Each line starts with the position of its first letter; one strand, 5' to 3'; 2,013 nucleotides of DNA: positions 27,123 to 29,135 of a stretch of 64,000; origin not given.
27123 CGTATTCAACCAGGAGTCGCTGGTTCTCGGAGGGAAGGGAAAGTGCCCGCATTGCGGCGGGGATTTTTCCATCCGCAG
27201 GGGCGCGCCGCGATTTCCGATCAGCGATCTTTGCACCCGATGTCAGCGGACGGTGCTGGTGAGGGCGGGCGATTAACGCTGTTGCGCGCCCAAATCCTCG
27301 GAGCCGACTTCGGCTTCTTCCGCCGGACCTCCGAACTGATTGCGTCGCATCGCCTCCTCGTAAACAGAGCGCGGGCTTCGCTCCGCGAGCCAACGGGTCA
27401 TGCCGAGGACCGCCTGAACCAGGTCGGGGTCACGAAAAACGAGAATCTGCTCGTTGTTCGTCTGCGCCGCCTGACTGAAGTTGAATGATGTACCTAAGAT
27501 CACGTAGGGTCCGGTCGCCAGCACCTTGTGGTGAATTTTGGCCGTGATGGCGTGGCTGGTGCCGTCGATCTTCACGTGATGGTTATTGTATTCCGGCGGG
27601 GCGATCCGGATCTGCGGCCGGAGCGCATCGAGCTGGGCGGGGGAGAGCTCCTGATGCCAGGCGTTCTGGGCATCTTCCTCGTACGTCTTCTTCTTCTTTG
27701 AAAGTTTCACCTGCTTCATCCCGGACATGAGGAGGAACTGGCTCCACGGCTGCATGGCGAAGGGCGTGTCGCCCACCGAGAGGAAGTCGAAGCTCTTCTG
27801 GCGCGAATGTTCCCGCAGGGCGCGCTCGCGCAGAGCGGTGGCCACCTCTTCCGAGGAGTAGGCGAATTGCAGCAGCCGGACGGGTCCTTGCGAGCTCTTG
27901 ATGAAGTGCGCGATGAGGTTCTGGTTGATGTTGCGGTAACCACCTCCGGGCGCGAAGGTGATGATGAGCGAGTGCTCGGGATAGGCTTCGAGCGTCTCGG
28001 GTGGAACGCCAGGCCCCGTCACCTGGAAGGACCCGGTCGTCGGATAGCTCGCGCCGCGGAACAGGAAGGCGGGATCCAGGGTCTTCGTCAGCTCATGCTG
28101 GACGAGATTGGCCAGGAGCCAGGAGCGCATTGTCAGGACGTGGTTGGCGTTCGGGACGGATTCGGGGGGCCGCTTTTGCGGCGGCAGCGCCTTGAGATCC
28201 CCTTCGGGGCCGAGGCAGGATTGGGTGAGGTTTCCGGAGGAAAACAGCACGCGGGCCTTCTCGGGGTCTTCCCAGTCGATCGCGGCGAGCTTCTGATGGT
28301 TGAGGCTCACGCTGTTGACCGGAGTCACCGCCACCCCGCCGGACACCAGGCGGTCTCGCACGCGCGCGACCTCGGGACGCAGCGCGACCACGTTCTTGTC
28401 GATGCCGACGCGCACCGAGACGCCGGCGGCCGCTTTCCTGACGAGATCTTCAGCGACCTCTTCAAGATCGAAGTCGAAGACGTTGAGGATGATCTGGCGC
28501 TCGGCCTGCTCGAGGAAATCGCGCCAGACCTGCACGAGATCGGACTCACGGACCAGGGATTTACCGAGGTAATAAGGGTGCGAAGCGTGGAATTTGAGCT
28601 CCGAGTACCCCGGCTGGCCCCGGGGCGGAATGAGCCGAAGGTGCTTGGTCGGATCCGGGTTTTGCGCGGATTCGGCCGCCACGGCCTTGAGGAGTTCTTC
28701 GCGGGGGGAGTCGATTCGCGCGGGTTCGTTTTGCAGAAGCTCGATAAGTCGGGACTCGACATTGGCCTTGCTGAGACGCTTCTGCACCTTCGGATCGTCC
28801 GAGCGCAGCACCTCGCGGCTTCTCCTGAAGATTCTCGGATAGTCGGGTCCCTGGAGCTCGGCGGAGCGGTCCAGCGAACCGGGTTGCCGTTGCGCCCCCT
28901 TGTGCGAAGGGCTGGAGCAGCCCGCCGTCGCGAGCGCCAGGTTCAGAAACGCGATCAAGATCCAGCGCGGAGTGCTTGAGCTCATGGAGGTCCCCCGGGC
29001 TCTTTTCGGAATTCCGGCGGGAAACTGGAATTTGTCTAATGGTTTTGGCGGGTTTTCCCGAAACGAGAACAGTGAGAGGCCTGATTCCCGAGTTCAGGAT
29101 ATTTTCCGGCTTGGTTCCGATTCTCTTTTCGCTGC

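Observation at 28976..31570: Fusion of a GS/GCS2-like amidoligase with a circularly permuted ATP-grasp: a two-ligase enzyme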

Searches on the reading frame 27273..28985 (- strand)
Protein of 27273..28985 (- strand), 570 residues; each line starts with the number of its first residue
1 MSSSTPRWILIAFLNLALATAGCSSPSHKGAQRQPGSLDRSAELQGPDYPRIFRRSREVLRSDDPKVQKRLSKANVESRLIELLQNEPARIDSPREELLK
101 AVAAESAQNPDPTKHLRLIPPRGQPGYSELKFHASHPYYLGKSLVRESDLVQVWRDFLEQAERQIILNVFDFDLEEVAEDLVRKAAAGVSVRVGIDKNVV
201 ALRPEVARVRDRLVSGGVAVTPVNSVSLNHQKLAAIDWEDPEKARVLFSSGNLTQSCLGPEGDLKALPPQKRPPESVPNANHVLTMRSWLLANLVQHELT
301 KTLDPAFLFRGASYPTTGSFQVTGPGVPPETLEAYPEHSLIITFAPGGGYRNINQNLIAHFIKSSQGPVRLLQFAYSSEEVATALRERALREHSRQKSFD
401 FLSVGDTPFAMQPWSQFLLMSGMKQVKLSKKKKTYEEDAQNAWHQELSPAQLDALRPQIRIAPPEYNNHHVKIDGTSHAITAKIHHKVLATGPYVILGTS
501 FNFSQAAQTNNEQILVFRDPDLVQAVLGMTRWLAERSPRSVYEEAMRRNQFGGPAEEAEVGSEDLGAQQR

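Call 3: search_protein_families(library=pfam, proteins=[window:27273-28985:-], max_evalue=1)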
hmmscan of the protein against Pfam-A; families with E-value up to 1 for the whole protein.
window:27273-28985:- (570 aa): 3 families
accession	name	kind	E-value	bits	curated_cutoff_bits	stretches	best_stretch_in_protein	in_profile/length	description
PF13091.12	PLDc_2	-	8.9e-13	48.7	27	2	157-257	4-104/132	PLD-like domain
PF11495.14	Regulator_TrmB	-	0.019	14.7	22.2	1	149-255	10-118/233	Archaeal transcriptional regulator TrmB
PF22901.2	dsrm_Ferlin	-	0.14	13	27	1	433-481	12-61/90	Ferlin dsRNA-binding domain-like domain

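Call 4: search_protein_families(library=ncbifam, proteins=[window:27273-28985:-], max_evalue=1)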
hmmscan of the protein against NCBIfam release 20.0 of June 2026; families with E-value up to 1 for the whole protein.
window:27273-28985:- (570 aa): 3 families
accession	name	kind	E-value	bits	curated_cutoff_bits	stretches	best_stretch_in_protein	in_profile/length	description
NF038319.1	DISARM_DrmC_I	equivalog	3.4e-06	26.7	133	2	146-256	91-206/236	DISARM system phospholipase D-like protein DrmC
NF010492.0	PRK13912.1-3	equivalog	0.0018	17.9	297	0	151-198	36-83/178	nuclease NucT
NF010490.0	PRK13912.1-1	equivalog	0.012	15.8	211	1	132-259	16-130/159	nuclease NucT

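Call 87: search_protein_families(library=padloc, proteins=[window:27273-28985:-], max_evalue=0.001)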
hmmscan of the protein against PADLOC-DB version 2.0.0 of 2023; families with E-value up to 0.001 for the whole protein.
window:27273-28985:- (570 aa): 3 families
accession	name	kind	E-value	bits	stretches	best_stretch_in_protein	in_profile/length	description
PDLC02614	DrmC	-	8.1e-05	20.5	0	154-206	26-77/153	DrmC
PDLC02609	DrmC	-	0.00016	19.7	0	145-238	92-191/241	DrmC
PDLC02607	DrmC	-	0.00042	17.7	0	438-535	162-255/265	DrmC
